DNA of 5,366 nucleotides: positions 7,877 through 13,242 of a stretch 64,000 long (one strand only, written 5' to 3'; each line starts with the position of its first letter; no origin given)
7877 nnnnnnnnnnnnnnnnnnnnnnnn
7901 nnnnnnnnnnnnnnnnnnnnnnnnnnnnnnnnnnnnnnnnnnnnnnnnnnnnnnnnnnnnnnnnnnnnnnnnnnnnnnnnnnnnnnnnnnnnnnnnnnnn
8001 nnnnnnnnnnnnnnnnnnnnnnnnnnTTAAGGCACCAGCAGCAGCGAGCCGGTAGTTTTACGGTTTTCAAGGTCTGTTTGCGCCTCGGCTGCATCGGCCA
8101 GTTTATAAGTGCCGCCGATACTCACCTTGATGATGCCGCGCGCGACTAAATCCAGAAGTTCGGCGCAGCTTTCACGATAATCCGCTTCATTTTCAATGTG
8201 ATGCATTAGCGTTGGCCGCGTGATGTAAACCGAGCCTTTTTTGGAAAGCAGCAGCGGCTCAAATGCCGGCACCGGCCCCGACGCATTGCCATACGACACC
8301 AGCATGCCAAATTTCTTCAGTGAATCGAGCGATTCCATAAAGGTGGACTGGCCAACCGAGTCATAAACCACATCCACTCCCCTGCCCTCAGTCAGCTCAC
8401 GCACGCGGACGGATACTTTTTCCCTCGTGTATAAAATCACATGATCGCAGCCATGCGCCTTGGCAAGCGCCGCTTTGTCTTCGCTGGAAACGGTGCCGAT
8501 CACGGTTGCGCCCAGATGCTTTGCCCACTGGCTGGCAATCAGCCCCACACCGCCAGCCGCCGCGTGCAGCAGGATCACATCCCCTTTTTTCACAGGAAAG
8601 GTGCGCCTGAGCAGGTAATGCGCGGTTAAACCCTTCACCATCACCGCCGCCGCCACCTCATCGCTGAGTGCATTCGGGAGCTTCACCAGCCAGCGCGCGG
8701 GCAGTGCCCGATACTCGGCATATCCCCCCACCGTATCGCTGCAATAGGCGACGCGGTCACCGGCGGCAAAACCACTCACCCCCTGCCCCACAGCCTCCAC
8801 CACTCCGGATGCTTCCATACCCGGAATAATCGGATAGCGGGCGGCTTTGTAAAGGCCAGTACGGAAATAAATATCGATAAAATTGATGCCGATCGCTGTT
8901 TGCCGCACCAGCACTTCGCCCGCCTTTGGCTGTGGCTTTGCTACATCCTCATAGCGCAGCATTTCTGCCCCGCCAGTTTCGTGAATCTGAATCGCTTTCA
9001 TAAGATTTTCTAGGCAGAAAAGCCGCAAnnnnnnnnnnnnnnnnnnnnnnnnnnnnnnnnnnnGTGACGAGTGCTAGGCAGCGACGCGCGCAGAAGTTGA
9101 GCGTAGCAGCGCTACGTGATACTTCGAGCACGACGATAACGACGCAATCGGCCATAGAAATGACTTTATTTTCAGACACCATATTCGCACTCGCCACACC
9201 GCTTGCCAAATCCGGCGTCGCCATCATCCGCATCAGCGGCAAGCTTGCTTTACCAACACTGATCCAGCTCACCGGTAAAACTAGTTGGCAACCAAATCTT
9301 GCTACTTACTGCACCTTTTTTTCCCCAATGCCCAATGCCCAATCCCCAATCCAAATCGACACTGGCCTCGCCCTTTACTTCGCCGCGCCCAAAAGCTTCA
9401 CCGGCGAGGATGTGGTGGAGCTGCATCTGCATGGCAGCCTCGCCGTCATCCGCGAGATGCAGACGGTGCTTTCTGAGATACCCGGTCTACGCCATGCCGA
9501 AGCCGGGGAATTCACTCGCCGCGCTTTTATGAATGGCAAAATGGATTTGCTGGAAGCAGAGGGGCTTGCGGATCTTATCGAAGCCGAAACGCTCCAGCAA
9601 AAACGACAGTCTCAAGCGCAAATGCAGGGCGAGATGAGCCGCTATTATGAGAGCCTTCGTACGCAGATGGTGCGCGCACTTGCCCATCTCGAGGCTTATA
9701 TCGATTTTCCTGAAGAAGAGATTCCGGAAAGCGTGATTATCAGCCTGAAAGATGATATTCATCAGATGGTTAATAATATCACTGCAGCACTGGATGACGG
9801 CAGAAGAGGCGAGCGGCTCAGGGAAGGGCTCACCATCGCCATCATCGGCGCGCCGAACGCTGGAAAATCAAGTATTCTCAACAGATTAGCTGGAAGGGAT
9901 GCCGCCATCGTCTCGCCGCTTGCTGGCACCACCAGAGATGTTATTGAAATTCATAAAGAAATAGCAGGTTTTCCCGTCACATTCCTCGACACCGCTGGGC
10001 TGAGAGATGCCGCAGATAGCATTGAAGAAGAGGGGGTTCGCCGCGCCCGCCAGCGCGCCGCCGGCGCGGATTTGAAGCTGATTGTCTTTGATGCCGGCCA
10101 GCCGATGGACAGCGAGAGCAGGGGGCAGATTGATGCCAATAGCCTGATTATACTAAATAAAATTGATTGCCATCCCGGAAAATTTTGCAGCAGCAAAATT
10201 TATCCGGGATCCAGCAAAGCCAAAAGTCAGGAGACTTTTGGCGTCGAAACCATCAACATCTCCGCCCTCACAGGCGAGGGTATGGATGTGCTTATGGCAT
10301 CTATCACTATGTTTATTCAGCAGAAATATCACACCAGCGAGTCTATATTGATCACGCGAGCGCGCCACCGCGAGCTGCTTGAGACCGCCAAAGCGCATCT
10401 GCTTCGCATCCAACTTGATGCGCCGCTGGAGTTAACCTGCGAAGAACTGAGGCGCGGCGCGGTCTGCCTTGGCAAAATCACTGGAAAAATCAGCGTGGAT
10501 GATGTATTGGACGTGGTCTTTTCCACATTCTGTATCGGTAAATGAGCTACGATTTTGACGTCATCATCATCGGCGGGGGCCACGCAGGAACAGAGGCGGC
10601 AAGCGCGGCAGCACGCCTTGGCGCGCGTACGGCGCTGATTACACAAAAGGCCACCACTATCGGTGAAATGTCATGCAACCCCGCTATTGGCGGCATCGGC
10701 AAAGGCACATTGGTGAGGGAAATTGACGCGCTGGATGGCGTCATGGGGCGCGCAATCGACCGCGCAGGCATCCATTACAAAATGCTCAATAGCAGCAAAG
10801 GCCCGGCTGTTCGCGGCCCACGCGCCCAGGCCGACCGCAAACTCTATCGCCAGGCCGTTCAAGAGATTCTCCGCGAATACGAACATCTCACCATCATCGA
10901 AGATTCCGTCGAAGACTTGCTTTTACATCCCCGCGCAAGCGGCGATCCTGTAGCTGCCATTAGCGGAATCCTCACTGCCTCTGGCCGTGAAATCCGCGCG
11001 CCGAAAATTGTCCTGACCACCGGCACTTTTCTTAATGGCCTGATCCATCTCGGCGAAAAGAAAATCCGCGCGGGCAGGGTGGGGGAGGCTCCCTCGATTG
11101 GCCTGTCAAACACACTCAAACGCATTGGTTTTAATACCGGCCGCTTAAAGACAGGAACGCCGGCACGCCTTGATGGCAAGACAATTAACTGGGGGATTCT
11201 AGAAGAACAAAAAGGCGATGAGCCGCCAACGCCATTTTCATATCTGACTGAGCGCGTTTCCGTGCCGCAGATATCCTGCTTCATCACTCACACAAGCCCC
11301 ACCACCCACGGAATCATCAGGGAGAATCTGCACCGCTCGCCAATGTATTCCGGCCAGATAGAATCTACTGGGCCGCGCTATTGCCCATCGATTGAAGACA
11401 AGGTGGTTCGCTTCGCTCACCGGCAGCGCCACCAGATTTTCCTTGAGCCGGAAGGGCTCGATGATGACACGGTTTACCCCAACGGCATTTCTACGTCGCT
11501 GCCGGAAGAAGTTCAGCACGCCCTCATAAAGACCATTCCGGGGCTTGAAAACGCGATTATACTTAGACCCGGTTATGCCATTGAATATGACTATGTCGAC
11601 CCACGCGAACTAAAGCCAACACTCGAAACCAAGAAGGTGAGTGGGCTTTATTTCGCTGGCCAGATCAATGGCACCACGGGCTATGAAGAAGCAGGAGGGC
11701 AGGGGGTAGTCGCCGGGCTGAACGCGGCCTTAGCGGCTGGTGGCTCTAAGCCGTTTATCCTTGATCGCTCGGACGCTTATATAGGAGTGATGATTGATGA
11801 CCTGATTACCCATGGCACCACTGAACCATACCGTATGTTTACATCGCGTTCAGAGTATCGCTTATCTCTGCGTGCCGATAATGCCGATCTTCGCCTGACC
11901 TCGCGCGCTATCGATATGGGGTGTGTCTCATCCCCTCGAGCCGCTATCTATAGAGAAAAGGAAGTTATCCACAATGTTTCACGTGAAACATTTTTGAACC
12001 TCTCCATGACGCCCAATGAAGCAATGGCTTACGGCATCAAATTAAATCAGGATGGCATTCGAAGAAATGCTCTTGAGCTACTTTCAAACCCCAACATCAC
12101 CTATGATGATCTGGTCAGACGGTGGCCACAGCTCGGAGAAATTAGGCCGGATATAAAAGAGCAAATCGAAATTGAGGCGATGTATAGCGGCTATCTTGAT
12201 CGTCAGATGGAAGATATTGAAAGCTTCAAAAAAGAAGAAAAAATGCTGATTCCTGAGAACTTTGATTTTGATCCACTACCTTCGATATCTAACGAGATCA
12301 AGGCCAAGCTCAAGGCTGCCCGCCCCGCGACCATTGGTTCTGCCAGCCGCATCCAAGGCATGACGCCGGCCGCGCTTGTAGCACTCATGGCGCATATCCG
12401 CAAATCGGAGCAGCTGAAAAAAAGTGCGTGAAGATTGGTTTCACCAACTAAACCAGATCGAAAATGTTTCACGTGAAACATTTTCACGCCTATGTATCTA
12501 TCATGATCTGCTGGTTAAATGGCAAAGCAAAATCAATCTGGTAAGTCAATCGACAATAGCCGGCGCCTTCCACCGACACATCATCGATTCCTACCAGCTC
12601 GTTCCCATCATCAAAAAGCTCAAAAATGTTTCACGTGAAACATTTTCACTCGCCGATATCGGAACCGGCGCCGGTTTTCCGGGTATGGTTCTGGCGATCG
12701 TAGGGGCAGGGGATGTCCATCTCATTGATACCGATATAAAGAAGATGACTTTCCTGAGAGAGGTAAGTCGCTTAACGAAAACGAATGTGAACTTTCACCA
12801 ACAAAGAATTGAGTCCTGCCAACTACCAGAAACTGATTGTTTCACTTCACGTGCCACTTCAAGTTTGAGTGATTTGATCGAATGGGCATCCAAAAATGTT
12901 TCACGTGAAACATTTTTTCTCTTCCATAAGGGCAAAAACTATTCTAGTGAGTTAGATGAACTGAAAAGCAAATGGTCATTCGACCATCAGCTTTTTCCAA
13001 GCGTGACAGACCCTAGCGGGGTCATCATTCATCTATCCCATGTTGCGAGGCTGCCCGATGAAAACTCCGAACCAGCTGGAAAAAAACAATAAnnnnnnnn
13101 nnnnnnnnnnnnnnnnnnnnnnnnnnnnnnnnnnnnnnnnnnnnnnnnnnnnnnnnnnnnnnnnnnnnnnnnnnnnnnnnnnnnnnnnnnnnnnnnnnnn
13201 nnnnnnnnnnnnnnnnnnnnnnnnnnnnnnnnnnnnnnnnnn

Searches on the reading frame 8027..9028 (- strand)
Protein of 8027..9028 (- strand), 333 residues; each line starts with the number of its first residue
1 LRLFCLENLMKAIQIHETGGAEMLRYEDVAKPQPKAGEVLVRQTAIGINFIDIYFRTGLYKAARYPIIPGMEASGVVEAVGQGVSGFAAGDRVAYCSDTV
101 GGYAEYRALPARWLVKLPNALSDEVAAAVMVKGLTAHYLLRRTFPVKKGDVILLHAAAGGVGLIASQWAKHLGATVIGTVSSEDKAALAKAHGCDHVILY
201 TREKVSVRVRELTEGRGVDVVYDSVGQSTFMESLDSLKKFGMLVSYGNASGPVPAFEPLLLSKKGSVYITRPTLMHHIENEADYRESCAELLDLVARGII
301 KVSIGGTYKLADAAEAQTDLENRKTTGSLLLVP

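Call 25: search_protein_families(library=pfam, proteins=[window:8027-9028:-])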
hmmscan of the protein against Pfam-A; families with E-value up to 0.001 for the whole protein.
window:8027-9028:- (333 aa): 3 families
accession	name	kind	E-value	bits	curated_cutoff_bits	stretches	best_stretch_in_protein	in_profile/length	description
PF00107.32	ADH_zinc_N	-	5.6e-28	97.9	31.8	1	160-267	1-109/129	Zinc-binding dehydrogenase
PF08240.17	ADH_N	-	2.2e-21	76.5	23.5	1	36-118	2-103/104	Alcohol dehydrogenase GroES-like domain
PF13602.12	ADH_zinc_N_2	-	3.7e-20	73.7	27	1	193-330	2-133/134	Zinc-binding dehydrogenase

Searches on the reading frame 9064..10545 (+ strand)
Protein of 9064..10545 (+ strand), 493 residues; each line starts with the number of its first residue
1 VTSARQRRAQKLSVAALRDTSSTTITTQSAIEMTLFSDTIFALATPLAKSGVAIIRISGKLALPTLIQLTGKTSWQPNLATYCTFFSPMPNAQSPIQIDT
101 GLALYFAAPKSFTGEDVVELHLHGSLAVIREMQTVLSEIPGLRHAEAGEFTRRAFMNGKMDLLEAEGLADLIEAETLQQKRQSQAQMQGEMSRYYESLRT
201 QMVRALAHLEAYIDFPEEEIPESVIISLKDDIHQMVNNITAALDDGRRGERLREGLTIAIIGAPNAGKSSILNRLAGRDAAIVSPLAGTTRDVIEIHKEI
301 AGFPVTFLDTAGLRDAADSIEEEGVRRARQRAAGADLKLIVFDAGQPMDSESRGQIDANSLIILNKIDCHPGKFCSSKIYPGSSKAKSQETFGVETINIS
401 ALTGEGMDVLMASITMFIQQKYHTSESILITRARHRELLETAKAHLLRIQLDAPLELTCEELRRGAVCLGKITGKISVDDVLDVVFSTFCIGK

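Call 25: search_protein_families(library=pfam, proteins=[window:9064-10545:+])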
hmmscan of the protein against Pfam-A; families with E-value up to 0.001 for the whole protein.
window:9064-10545:+ (493 aa): 6 families
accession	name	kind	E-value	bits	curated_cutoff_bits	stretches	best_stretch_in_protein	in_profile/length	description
PF12631.12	MnmE_helical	-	2.9e-50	171.7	40.1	1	162-490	1-211/211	MnmE helical domain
PF10396.14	TrmE_N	-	7.5e-35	120.1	29.8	1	39-159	1-117/117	GTP-binding protein TrmE N-terminus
PF01926.29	MMR_HSR1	-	2e-22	79.8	21.9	1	257-366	1-113/113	50S ribosome-binding GTPase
PF02421.24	FeoB_N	-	1.6e-08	34.7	27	1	257-413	2-155/156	Ferrous iron transport protein B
PF00350.29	Dynamin_N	-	2.9e-06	27.8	27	1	258-298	1-40/168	Dynamin family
PF03308.22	MeaB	-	4.5e-05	23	23.1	0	287-438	111-255/273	Methylmalonyl Co-A mutase-associated GTPase MeaB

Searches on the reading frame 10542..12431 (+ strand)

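Call 25: search_protein_families(library=pfam, proteins=[window:10542-12431:+])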
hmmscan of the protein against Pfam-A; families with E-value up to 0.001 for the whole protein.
window:10542-12431:+ (629 aa): 8 families
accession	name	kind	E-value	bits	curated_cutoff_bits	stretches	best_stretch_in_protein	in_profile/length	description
PF01134.28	GIDA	-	6.2e-172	572.5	22.1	1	6-401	1-389/391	Glucose inhibited division protein A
PF13932.14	SAM_GIDA_C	-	3.7e-22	78.3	27.1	1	560-616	1-57/57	tRNA modifying enzyme MnmG/GidA C-terminal helical bundle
PF21680.2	GIDA_C_1st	-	2.8e-16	60.5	24.7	1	470-556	7-96/96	tRNA modifying enzyme MnmG/GidA C-terminal helical domain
PF12831.13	FAD_oxidored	-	7.5e-08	32.5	27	1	6-113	1-101/416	FAD dependent oxidoreductase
PF07992.20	Pyr_redox_2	-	1e-06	28.9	26.1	1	5-88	1-58/291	Pyridine nucleotide-disulphide oxidoreductase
PF03486.20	HI0933_like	-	9.1e-05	22.5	50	0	6-37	2-33/244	HI0933-like protein Rossmann domain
PF01262.27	AlaDh_PNT_C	-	0.00024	21.1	23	1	6-38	30-62/214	Alanine dehydrogenase/PNT, C-terminal domain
PF00890.30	FAD_binding_2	-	0.00028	20.7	20.4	1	6-39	1-34/414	FAD binding domain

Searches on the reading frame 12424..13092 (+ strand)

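Call 25: search_protein_families(library=pfam, proteins=[window:12424-13092:+])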
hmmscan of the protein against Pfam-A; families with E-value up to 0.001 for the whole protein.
window:12424-13092:+ (222 aa): 2 families
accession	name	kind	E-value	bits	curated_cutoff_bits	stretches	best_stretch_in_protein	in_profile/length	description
PF02527.21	GidB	-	9.7e-37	126.5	27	1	22-188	4-167/184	rRNA small subunit methyltransferase G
PF13847.12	Methyltransf_31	-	7.6e-05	22.9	27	1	76-134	7-70/145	Methyltransferase domain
